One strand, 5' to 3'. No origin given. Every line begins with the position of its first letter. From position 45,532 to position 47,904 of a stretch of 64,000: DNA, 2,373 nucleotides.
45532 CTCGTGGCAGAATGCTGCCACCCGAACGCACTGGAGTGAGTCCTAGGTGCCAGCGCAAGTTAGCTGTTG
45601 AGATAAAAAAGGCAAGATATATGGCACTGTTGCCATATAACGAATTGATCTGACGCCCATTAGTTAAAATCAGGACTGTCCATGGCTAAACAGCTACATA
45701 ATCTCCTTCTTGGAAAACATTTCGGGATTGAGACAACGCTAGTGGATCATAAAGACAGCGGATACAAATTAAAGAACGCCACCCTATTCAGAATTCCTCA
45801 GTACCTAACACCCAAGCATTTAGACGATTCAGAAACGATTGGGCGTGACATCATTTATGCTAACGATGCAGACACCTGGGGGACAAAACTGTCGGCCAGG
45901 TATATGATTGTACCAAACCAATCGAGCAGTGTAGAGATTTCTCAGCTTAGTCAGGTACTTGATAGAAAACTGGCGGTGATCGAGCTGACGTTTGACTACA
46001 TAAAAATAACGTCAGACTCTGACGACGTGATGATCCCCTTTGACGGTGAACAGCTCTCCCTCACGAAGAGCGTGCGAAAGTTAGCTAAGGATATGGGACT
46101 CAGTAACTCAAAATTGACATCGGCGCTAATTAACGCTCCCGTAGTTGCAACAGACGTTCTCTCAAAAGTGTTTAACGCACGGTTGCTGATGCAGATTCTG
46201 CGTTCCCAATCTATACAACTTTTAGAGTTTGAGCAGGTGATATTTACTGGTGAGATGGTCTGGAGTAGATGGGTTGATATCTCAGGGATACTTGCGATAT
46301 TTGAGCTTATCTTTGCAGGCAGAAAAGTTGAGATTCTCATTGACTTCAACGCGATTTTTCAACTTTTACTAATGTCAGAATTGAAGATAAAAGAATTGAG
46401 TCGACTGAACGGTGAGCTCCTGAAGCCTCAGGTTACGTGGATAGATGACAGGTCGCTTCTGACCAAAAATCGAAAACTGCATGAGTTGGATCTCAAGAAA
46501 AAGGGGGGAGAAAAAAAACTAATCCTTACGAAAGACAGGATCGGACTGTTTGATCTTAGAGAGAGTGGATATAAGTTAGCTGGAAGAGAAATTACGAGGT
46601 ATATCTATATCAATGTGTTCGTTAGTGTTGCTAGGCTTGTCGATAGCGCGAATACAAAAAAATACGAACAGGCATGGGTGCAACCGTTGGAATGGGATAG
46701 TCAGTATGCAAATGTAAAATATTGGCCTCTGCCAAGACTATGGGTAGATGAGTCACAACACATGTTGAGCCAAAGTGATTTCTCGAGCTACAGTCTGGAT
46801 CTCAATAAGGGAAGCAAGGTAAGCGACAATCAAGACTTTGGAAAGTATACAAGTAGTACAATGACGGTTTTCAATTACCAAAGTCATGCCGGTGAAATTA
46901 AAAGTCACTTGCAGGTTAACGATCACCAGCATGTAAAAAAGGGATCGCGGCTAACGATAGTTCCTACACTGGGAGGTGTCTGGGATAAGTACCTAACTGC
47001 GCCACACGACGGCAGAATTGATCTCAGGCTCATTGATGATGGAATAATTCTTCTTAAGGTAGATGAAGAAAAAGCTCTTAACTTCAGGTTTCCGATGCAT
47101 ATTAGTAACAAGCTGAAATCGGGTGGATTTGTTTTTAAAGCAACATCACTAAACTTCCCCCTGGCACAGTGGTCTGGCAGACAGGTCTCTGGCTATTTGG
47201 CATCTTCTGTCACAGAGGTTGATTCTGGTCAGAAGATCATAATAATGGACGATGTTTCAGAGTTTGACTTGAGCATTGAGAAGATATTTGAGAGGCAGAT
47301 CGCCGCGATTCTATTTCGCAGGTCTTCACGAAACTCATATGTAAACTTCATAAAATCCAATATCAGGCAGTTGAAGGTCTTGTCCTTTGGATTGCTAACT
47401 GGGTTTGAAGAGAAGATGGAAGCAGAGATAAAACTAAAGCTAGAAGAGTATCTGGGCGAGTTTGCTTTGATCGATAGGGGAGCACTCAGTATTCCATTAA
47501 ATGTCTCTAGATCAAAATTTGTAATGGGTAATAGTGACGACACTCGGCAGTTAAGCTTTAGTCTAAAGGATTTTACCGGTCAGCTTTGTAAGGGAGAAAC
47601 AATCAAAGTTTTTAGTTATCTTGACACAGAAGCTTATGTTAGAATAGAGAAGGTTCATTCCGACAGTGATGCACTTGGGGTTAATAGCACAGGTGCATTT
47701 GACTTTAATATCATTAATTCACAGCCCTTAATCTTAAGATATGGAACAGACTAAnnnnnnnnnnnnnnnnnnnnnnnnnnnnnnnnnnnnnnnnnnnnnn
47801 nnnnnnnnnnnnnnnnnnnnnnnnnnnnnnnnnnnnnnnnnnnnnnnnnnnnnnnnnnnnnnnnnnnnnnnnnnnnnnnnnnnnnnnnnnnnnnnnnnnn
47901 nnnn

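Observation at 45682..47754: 690-aa orphan protein inserted in the S6-SSB-S18 operon and overlapping ctpA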

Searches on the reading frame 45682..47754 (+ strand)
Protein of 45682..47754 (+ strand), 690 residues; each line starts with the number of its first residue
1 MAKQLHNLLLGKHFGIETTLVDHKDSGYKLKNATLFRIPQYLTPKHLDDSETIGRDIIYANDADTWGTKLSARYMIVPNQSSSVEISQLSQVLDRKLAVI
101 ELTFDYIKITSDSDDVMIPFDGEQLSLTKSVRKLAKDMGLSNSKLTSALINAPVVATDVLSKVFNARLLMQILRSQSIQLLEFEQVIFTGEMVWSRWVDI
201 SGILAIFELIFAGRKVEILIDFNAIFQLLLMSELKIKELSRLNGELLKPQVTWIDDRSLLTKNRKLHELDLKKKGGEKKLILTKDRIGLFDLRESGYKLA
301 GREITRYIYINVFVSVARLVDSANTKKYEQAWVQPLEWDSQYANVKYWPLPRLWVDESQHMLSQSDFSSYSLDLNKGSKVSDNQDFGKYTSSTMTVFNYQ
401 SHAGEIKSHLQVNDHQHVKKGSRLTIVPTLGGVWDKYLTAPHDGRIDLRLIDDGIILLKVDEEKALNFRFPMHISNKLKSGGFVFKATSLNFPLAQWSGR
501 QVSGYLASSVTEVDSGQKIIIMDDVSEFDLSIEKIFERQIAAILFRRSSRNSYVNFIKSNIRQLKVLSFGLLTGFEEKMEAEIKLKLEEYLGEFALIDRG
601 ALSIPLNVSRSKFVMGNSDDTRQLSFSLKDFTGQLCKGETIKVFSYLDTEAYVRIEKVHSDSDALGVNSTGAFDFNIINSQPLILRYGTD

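Call 3: search_protein_families(library=pfam, proteins=[window:45682-47754:+], max_evalue=1)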
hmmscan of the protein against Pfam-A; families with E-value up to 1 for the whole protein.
window:45682-47754:+ (690 aa): 1 family
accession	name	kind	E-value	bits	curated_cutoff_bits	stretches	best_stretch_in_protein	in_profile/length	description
PF08865.16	DUF1830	-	0.046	14.1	25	1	165-194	5-34/66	Domain of unknown function (DUF1830)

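Call 4: search_protein_families(library=ncbifam, proteins=[window:45682-47754:+], max_evalue=10)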
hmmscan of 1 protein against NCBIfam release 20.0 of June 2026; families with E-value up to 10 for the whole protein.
window:45682-47754:+ (690 aa): 0 families

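Call 5: search_solved_structures(query=window:45682-47754:+, max_evalue=10)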
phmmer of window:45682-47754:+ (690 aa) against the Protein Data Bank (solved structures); distinct sequences matched with E-value up to 10: 2.
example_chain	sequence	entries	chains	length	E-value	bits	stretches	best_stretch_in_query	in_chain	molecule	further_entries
9e5c_6p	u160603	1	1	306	0.27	13.2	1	519-589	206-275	Dynein arm light chain, axonemal, putative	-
6f7e_A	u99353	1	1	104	1.2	11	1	428-456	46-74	Putative secreted cellulose binding protein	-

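Call 6: find_homologous_proteins(query=window:45682-47754:+, max_evalue=0.001)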
Query window:45682-47754:+ (690 aa): 1 proteins with E <= 0.001 among 8000 candidates.
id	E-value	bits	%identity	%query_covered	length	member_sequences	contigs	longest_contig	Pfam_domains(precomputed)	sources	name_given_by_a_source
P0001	0.0e+0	1524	100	100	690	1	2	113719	-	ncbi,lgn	ncbi:MAG: hypothetical protein ACE5DX_00220 [Candidatus Dojkabacteria bacterium]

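Call 10: find_encoding_contigs(protein=P0001, flank=10000, max_places=6)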
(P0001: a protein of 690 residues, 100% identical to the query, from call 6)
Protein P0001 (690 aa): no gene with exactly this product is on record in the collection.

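Call 15: search_protein_families(library=phrogs, proteins=[window:45682-47754:+], max_evalue=1)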
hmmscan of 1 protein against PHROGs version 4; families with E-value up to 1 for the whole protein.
window:45682-47754:+ (690 aa): 0 families

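Call 16: search_protein_families(library=padloc, proteins=[window:45682-47754:+], max_evalue=1)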
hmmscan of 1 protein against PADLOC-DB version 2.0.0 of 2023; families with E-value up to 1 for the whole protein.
window:45682-47754:+ (690 aa): 0 families

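Call 24: search_protein_representatives(protein=window:45682-47754:+)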
Query: 690 residues. Proteins with E-value up to 0.001 (for the whole library): 33; up to 1e-10: 20; up to 1e-30: 9. The best 33 are listed.
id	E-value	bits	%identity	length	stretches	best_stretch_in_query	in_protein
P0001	0.0e+00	1523.8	100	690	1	1-690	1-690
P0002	5.7e-61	223.6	26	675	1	3-672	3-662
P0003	5.3e-59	217.1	27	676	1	3-661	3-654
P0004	1.5e-55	205.6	26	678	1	1-666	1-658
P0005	9.0e-48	180.0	24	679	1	9-660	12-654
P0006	2.7e-44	168.5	25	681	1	9-674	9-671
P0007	7.5e-43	163.7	27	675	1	9-661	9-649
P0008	3.2e-40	155.0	24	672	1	9-680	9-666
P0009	1.4e-36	143.0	25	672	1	9-659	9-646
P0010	6.8e-30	120.9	26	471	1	214-682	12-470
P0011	1.3e-23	100.1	25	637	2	184-679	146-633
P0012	3.3e-21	92.2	24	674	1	10-655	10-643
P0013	2.1e-18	82.9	22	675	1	84-672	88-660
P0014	5.8e-18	81.5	26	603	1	87-520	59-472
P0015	1.7e-16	76.7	24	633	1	91-615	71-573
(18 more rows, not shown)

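Call 28: search_solved_structures(query=A1, max_evalue=10, show_alignments=3)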
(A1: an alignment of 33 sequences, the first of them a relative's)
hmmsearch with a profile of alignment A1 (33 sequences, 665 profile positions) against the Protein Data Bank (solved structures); distinct sequences matched with E-value up to 10: 20.
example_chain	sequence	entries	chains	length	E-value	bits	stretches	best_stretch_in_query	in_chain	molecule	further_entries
1z6h_A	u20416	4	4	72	0.026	16.2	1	356-413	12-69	Biotin/Lipoyl Attachment Protein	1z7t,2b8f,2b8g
8hz4_E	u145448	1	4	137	0.046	15.4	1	394-431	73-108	Biotin carboxylase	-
1dcz_A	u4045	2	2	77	0.091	14.5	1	393-432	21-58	TRANSCARBOXYLASE 1.3S SUBUNIT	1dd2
1o78_A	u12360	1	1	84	0.11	14.2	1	393-432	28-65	BIOTIN CARBOXYL CARRIER PROTEIN OF METHYLMALONYL-COA CARBOXYL-TRANSFERASE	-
6oy6_D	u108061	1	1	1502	0.2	13.3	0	395-415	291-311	DNA-directed RNA polymerase subunit beta'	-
6wox_D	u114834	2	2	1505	0.2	13.3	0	395-415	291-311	DNA-directed RNA polymerase subunit beta'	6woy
1iw7_D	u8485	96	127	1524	0.21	13.3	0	395-415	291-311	RNA polymerase beta subunit | DNA-directed RNA polymerase beta' chain | DNA-directed RNA polymerase subunit beta' chain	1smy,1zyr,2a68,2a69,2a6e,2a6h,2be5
8hsg_J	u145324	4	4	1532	0.21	13.2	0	395-415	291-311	DNA-directed RNA polymerase subunit beta'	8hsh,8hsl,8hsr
4gzy_D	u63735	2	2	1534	0.21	13.2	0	395-415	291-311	DNA-directed RNA polymerase subunit beta'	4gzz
1vf5_C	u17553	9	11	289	0.29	12.8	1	380-420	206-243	CYTOCHROME F | Apocytochrome f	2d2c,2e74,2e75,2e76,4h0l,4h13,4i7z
4qsl_H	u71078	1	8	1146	0.95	11.1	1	394-438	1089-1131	Pyruvate carboxylase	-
4qsk_A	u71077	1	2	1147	0.95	11.1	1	394-438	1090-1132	Pyruvate carboxylase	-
4qsh_A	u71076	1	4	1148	0.95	11.1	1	394-438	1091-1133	Pyruvate carboxylase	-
1ctm_A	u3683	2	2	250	1.2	10.8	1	374-418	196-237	CYTOCHROME F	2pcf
1hcz_A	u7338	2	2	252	1.2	10.8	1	374-418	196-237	CYTOCHROME F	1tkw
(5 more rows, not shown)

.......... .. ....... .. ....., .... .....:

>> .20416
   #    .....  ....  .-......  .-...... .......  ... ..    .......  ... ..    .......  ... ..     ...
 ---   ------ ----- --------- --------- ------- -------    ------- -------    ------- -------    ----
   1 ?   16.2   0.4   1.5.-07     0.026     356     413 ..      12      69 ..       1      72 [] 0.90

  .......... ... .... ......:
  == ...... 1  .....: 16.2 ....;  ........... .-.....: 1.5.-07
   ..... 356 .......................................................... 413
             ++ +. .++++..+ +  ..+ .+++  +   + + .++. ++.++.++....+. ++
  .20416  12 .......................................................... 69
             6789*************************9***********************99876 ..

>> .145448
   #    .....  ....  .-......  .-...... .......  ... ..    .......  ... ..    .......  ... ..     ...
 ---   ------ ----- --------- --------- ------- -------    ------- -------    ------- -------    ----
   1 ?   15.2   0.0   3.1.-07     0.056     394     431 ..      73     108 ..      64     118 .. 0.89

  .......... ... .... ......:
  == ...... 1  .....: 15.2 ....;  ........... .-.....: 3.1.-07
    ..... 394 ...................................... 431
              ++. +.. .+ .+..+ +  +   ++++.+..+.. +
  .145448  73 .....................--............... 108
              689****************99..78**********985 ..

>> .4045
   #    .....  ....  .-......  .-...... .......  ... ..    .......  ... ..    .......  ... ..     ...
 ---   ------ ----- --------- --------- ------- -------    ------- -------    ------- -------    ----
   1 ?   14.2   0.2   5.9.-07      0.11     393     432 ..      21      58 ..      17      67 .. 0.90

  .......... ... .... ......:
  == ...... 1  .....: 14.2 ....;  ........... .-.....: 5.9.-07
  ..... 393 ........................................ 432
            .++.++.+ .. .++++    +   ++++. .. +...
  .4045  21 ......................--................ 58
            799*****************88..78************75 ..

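Call 29: search_protein_families(library=pfam, alignment_id=A1, max_evalue=0.1)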
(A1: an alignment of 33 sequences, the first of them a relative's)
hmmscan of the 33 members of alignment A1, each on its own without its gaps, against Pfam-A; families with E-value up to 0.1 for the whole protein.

A. member 1, P0001 (690 aa): 1 family
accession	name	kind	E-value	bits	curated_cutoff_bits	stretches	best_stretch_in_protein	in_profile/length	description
PF08865.16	DUF1830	-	0.046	14.1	25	0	165-194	5-34/66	Domain of unknown function (DUF1830)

B. families by the number of members that match (of 33 scanned): 11 families
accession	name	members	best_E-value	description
PF13533.13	Biotin_lipoyl_2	3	9.9e-05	Biotin-lipoyl like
PF13375.12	RnfC_N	3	0.00096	RnfC Barrel sandwich hybrid domain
PF00358.26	PTS_EIIA_1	1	0.00023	phosphoenolpyruvate-dependent sugar phosphotransferase system, EIIA 1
PF00364.28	Biotin_lipoyl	1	0.02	Biotin-requiring enzyme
PF02666.20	PS_Dcarbxylase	1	0.021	Phosphatidylserine decarboxylase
PF08865.16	DUF1830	1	0.046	Domain of unknown function (DUF1830)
PF10502.14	Peptidase_S26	1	0.049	Signal peptidase, peptidase S26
PF07505.17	DUF5131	1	0.064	Protein of unknown function (DUF5131)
PF05896.17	NQRA_N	1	0.066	NqrA N-terminal barrel-sandwich hybrid domain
PF17305.7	DUF5354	1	0.071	Family of unknown function (DUF5354)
PF08016.18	PKD_channel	1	0.079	Polycystin cation channel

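Call 31: find_homologous_proteins(query=A1, max_evalue=0.001)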
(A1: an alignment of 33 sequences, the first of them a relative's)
Query A1 (33 sequences) (690 aa, profile of the alignment): 1 proteins with E <= 0.001 among 8000 candidates.
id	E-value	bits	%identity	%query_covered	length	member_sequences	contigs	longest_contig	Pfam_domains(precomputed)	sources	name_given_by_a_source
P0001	3.0e-187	642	100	100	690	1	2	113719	-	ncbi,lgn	ncbi:MAG: hypothetical protein ACE5DX_00220 [Candidatus Dojkabacteria bacterium]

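Call 32: list_cluster_members(proteins=[P0002, P0003, P0004, P0005, P0006, P0007, P0008, P0009, P0012, P0015])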
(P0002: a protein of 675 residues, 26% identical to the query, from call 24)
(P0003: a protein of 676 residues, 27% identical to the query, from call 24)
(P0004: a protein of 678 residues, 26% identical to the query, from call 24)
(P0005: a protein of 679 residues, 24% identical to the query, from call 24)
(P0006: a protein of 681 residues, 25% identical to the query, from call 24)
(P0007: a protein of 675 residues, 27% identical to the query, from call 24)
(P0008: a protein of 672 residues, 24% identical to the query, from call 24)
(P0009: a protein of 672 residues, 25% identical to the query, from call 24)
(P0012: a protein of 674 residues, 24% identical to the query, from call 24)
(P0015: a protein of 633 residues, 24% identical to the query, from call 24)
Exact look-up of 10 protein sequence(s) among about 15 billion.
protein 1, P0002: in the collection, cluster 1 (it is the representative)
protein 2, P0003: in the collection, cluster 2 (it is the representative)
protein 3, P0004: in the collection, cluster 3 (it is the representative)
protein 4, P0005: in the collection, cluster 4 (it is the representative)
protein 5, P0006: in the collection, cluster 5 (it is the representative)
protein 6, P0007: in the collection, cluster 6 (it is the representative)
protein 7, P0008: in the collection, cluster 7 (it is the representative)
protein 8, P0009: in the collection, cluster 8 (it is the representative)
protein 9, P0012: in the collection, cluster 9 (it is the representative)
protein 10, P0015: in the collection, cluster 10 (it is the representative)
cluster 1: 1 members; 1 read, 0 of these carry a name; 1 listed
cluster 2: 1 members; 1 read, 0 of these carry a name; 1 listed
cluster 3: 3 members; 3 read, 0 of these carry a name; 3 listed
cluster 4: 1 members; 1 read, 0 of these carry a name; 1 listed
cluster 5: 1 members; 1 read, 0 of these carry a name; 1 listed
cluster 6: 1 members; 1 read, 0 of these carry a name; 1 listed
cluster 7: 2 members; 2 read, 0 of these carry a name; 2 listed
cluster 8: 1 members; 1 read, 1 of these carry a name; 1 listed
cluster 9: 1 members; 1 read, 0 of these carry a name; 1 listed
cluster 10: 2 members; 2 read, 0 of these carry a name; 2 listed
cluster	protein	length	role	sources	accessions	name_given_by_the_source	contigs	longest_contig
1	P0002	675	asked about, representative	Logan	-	-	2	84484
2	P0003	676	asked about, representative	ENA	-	-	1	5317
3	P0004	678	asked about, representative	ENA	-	-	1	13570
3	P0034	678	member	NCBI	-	-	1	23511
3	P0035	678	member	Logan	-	-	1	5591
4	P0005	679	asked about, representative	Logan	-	-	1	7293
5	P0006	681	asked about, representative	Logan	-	-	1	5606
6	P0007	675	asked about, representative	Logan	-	-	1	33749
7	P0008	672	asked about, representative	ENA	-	-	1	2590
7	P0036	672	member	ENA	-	-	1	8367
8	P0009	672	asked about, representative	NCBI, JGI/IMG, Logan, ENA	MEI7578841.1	MAG: hypothetical protein WCJ58_02245 [bacterium]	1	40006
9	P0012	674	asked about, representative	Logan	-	-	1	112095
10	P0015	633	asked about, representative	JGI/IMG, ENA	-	-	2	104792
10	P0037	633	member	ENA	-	-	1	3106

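Call 34: find_encoding_contigs(protein=P0002, flank=8000, max_places=2)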
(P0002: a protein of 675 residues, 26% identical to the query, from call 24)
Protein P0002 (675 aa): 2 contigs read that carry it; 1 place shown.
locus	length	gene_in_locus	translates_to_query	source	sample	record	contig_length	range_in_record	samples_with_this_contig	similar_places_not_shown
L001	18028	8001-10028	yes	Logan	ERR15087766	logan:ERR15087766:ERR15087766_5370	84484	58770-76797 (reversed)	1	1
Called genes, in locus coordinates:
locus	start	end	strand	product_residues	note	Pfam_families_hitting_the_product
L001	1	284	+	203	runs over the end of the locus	PF21176:RecR_HhH, PF13662:Toprim_4, PF01751:Toprim, PF21175:RecR_C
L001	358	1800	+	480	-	PF01406:tRNA-synt_1e, PF09334:tRNA-synt_1g (faint)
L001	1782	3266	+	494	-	PF01743:PolyA_pol, PF12627:PolyA_pol_RNAbd, PF01966:HD, PF13735:tRNA_NucTran2_2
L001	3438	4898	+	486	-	PF00753:Lactamase_B, PF23023:Anti-Pycsar_Apyc1 (faint), PF12706:Lactamase_B_2 (faint), PF16661:Lactamase_B_6, PF10996:Beta-Casp, PF07521:RMMBL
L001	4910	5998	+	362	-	PF01926:MMR_HSR1, PF02421:FeoB_N (weak), PF06071:YchF-GTPase_C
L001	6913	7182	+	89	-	PF01250:Ribosomal_S6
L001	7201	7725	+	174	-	PF00436:SSB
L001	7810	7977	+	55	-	PF01084:Ribosomal_S18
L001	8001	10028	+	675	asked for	-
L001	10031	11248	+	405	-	PF22694:CtpB_N-like, PF00595:PDZ, PF13180:PDZ_2, PF17820:PDZ_6, PF03572:Peptidase_S41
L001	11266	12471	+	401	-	PF00089:Trypsin, PF10459:Peptidase_S46 (faint), PF13365:Trypsin_2, PF13180:PDZ_2, PF00595:PDZ (weak), PF17820:PDZ_6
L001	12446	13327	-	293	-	PF17827:PrmC_N, PF05175:MTS, PF06325:PrmA (weak), PF08242:Methyltransf_12 (faint), PF13649:Methyltransf_25 (weak), PF13847:Methyltransf_31 (weak)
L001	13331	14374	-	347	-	PF03462:PCRF, PF00472:RF-1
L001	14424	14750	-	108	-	PF01197:Ribosomal_L31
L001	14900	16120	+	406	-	-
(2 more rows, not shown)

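Call 35: find_related_loci(query=A2, collection=genome_contigs, flank=8000)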
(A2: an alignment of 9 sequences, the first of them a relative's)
Query A2 (690 aa) in genome_contigs; peptide patterns used: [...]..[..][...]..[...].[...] (x = any residue, [..] = any of these).
33 stretches matched a pattern; 8 encode a relative of the query (tblastn E <= 1e-3); 8 distinct loci.
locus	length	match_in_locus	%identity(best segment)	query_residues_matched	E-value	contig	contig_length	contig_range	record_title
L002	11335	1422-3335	24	8-658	2e-41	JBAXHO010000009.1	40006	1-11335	MAG: bacterium isolate ELA325 MAG325_9, whole genome shotgun sequence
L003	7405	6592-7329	28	11-256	2e-20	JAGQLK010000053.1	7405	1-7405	MAG: Candidatus Dojkabacteria bacterium isolate HKST-UBA14 NODE_53_length_7405_cov_2.966840, whole genome shotgun sequen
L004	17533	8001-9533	23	145-665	2e-16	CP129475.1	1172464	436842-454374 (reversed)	MAG: Candidatus Dojkabacteria bacterium isolate cMAG.21 chromosome, complete genome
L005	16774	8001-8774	26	410-669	4e-9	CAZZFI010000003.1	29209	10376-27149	MAG TPA_asm: uncultured Candidatus Saccharibacteria bacterium isolate SRP193661_co1_149 genome assembly, contig: NODE_16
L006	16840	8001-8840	22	376-658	1e-8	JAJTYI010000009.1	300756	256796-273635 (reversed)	MAG: bacterium isolate DTUPAT2 9-Genome5, whole genome shotgun sequence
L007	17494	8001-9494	22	128-658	2e-8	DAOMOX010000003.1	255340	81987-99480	MAG TPA_asm: Candidatus Dojkabacteria bacterium isolate AMR_MDS_5875 NODE_24_length_255340_cov_26.809303, whole genome s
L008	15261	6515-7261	24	410-658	3e-8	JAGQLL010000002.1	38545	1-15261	MAG: Candidatus Dojkabacteria bacterium isolate HKST-UBA15 2011-04-20_1_(paired)_contig_62464, whole genome shotgun sequ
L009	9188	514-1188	24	1-243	4e-6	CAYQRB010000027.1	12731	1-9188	MAG TPA_asm: uncultured Candidatus Saccharibacteria bacterium isolate SRP329715_co1_408 genome assembly, contig: NODE_74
